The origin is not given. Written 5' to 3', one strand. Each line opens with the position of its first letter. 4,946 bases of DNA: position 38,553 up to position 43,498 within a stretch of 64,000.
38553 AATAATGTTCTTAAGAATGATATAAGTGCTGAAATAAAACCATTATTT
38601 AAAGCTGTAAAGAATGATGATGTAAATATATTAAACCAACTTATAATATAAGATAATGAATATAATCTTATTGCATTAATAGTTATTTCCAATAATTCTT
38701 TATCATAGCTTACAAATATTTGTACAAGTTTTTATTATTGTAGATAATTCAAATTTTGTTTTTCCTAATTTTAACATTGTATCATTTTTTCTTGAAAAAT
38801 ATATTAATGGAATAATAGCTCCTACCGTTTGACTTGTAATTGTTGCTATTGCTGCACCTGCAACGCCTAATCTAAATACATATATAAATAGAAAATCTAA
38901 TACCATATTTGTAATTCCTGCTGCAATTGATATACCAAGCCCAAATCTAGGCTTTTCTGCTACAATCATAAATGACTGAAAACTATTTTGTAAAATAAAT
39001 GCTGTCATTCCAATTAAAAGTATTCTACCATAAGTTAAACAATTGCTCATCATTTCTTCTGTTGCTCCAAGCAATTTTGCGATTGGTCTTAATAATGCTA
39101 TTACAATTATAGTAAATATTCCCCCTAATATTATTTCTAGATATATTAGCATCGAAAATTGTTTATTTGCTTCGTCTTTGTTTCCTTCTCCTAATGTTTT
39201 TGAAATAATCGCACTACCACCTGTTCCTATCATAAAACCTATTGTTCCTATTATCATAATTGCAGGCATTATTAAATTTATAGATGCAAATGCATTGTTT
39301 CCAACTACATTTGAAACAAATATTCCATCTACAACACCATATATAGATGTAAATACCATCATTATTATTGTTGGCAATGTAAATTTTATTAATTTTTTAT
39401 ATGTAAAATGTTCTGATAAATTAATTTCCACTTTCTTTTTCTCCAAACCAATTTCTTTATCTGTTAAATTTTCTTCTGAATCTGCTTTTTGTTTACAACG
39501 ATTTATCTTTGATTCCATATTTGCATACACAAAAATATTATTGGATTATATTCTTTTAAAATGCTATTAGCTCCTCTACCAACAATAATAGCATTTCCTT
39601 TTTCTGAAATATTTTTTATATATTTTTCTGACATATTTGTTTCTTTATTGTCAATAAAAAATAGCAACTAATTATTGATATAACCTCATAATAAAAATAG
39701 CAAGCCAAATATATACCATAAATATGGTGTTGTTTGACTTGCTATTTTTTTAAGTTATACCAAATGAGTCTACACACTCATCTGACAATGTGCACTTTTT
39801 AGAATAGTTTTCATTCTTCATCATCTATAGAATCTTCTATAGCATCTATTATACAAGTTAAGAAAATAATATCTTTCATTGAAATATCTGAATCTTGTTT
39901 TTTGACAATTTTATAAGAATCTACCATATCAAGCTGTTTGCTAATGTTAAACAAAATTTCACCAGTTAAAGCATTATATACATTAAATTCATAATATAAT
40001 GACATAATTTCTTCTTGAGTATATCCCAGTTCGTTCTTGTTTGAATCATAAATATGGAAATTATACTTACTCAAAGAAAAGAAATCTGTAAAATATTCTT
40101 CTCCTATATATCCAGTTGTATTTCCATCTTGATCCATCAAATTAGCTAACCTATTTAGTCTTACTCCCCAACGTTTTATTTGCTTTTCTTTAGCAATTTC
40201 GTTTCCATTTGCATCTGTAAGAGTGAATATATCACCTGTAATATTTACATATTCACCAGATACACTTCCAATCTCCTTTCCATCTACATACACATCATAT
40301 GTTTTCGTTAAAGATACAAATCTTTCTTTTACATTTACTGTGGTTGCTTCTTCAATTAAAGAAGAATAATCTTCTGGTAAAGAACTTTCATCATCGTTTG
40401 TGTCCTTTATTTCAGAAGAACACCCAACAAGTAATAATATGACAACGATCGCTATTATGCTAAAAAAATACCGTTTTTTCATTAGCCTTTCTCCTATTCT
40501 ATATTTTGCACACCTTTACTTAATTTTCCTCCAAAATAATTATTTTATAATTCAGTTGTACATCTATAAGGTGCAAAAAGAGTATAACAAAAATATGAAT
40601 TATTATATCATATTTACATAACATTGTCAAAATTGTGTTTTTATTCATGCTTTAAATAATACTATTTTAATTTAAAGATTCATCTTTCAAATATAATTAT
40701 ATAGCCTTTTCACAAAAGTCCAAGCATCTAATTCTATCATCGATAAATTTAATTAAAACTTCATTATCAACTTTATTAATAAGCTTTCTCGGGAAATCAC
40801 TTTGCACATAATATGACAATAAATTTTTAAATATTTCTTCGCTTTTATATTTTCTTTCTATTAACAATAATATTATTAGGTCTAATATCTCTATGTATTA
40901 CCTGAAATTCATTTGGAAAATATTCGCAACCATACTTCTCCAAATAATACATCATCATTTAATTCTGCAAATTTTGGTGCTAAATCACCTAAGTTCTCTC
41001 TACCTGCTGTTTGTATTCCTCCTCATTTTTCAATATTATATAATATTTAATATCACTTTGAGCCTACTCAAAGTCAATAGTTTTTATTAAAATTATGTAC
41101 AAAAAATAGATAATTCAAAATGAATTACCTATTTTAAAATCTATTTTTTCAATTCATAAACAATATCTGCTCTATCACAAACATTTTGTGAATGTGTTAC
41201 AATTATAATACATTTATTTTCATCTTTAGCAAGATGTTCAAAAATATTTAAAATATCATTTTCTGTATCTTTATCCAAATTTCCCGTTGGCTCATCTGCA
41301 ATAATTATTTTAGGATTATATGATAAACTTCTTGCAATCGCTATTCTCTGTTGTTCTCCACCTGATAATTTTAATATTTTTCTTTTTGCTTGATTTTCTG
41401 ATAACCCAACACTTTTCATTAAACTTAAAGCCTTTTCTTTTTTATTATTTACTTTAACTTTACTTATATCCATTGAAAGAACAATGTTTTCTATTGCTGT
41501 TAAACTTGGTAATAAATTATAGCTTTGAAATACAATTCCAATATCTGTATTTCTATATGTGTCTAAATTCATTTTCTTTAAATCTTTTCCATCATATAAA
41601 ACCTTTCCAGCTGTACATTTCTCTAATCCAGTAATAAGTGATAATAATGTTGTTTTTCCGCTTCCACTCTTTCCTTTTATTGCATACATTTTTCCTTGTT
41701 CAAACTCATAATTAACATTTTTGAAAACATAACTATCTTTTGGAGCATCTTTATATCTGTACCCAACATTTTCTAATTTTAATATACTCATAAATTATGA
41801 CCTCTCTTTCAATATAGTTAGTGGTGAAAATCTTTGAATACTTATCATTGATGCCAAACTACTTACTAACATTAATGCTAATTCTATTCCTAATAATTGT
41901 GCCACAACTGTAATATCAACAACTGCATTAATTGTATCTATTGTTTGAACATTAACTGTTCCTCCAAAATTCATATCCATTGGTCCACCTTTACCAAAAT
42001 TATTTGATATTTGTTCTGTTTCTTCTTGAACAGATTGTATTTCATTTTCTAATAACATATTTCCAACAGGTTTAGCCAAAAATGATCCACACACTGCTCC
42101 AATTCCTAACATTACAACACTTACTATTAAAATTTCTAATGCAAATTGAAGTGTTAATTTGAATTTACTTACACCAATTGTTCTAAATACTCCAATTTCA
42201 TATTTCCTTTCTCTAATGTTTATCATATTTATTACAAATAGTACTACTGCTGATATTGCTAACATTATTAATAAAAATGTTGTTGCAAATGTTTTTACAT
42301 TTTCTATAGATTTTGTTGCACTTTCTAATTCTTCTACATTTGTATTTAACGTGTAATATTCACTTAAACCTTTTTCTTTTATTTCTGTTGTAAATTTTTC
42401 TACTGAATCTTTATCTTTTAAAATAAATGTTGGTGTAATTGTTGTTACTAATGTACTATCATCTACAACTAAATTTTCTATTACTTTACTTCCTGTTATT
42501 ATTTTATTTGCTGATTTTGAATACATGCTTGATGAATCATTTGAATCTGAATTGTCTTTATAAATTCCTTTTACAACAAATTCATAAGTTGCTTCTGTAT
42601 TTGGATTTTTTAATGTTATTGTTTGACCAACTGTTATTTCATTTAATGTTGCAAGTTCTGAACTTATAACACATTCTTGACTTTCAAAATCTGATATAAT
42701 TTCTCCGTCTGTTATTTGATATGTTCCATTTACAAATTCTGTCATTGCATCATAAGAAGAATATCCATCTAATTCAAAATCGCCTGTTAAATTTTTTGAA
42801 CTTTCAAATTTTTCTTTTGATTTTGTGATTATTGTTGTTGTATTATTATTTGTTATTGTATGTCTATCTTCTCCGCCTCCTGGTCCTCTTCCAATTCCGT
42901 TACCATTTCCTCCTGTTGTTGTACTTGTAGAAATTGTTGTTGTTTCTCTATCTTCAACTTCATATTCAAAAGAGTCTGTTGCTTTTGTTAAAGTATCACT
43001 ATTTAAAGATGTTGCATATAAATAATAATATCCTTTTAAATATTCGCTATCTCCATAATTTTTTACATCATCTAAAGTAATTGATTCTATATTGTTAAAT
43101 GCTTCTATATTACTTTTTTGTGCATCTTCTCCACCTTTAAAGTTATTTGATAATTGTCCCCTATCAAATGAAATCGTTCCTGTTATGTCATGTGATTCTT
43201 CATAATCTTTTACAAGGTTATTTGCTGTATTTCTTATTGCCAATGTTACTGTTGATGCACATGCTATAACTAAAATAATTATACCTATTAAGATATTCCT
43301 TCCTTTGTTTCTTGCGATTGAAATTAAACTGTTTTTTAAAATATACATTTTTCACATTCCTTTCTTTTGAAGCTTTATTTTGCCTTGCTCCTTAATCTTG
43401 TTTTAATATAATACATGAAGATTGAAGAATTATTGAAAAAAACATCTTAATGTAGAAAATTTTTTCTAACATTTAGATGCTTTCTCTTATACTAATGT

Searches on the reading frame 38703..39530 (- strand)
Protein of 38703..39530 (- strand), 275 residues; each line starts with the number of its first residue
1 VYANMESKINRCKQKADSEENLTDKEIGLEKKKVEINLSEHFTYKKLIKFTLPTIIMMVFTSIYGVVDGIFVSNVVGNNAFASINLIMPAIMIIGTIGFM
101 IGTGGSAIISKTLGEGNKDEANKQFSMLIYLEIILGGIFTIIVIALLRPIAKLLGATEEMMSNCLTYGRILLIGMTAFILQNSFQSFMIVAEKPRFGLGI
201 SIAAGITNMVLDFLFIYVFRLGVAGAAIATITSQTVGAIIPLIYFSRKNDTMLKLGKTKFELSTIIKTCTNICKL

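Call 15: search_protein_families(library=pfam, proteins=[window:38703-39530:-], max_evalue=0.01)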
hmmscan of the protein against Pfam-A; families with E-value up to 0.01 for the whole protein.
window:38703-39530:- (275 aa): 1 family
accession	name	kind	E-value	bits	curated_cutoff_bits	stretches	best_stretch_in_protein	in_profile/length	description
PF01554.23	MatE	-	4.3e-25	88.7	24.9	1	53-214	1-161/161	MatE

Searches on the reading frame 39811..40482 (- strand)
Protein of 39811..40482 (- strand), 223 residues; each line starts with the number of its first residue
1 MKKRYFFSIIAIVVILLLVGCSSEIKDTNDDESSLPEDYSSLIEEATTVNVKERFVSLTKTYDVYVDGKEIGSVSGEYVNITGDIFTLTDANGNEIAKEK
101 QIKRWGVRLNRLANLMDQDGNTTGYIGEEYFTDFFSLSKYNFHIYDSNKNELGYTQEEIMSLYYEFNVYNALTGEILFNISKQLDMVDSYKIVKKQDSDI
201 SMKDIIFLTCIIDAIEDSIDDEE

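Call 15: search_protein_families(library=pfam, proteins=[window:39811-40482:-], max_evalue=0.01)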
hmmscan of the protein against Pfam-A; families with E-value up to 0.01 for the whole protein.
window:39811-40482:- (223 aa): 1 family
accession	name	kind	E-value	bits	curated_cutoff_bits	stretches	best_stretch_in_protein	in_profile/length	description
PF04525.18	LOR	-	0.00084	19.5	24.5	0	79-122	23-64/187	LURP-one-related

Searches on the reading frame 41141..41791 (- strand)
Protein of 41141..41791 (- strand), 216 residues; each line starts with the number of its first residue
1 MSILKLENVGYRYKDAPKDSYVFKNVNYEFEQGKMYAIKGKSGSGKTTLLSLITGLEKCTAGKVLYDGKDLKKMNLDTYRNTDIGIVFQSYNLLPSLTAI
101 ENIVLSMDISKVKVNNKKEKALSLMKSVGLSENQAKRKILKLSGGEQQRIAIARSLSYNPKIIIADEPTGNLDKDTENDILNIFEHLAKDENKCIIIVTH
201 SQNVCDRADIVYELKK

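Call 15: search_protein_families(library=pfam, proteins=[window:41141-41791:-], max_evalue=0.01)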
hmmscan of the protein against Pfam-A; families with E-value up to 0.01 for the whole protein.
window:41141-41791:- (216 aa): 6 families
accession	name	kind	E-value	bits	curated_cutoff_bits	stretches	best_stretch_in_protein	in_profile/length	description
PF00005.33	ABC_tran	-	7.4e-36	124.2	25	1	23-169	1-136/137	ABC transporter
PF13304.12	AAA_21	-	1.5e-05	25.6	27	0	36-59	2-25/304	AAA domain, putative AbiEii toxin, Type IV TA system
PF02463.25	SMC_N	-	2.4e-05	24.3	40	1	21-214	13-211/220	RecF/RecN/SMC N terminal domain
PF01637.24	ATPase_2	-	0.00012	22.4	33.2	1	29-207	16-162/225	ATPase domain predominantly from Archaea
PF13555.12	AAA_29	-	0.00052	20.1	27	1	22-50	11-39/61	P-loop containing region of AAA domain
PF13476.12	AAA_23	-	0.0086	17.2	27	0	23-127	10-114/201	AAA domain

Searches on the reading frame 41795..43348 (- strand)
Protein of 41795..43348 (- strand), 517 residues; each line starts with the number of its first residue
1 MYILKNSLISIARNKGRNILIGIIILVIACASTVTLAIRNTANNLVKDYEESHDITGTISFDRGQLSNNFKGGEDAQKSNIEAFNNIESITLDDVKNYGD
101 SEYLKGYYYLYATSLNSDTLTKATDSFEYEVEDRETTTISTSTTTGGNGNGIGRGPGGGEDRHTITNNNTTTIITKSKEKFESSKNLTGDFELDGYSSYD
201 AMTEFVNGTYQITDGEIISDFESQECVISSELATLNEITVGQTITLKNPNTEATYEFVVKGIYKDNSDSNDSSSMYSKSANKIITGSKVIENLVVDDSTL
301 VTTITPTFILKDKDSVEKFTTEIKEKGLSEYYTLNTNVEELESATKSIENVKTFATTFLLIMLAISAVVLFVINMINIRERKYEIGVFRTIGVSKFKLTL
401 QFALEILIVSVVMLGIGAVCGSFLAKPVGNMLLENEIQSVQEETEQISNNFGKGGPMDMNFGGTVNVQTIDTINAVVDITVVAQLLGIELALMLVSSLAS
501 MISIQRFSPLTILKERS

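Call 15: search_protein_families(library=pfam, proteins=[window:41795-43348:-], max_evalue=0.01)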
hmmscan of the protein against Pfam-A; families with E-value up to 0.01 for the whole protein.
window:41795-43348:- (517 aa): 3 families
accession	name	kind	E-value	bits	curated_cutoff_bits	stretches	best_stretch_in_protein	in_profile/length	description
PF02687.27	FtsX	-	5.7e-13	49.4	25.5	1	357-493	2-114/120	FtsX-like permease C-terminal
PF12704.14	MacB_PCD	-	7.2e-05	23.6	27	1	193-324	90-205/207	MacB-like periplasmic core domain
PF07332.16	Phage_holin_3_6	-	0.0047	17.4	28.4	1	342-445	28-113/116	Putative Actinobacterial Holin-X, holin superfamily III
